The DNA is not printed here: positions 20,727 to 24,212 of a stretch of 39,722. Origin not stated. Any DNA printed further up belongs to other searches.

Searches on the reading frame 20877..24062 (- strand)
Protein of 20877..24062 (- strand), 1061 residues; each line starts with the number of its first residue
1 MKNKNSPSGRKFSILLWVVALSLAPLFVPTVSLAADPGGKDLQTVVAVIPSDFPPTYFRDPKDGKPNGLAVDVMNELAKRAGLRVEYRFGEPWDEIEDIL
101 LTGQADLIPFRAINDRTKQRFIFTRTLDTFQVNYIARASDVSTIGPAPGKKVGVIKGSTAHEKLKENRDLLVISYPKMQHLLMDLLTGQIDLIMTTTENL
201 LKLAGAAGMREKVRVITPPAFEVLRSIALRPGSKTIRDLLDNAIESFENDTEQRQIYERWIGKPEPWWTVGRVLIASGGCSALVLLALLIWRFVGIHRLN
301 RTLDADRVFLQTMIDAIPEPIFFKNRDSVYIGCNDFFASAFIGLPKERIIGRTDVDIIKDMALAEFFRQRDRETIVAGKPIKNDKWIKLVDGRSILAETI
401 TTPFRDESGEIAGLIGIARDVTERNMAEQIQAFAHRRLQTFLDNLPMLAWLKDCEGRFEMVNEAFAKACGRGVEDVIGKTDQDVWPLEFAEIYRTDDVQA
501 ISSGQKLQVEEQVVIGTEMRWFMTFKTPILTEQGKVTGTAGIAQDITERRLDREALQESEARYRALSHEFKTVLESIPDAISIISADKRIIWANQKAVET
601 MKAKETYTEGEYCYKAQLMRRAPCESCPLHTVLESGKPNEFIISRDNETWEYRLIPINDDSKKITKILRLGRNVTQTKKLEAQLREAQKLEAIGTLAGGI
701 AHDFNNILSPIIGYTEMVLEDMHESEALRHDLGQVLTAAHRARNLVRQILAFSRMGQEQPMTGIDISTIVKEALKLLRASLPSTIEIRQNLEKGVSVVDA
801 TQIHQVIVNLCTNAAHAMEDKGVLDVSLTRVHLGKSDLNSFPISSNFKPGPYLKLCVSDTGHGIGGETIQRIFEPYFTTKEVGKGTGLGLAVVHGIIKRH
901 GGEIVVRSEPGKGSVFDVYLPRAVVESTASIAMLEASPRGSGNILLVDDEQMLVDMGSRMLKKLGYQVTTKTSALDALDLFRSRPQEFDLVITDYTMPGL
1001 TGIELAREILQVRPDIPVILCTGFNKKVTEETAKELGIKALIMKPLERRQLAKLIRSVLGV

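Call 87: search_protein_families(library=pfam, proteins=[window:20877-24062:-], max_evalue=0.00001)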
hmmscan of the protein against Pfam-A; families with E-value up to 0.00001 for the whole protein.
window:20877-24062:- (1061 aa): 8 families
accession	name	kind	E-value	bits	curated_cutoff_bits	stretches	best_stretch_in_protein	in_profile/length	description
PF08448.16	PAS_4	-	1.1e-46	158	23.1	3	442-550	1-109/110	PAS fold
PF00072.30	Response_reg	-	2.6e-22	79.5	30.2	1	944-1055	1-110/111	Response regulator receiver domain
PF02518.31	HATPase_c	-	6e-22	78.6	26.4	1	799-922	2-109/111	Histidine kinase-, DNA gyrase B-, and HSP90-like ATPase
PF13426.13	PAS_9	-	2e-19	70.2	27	0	452-548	7-103/103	PAS domain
PF00989.32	PAS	-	2.5e-19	69.8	22.6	1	310-421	3-113/113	PAS fold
PF00497.25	SBP_bac_3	-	2.9e-18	66.4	26.4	1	48-263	4-132/132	Bacterial extracellular solute-binding proteins, family 3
PF13188.13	PAS_8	-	1.2e-14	54.1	21.8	0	570-601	3-34/65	PAS domain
PF00512.31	HisKA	-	1.2e-10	41.7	26.9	1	694-757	3-65/66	His Kinase A (phospho-acceptor) domain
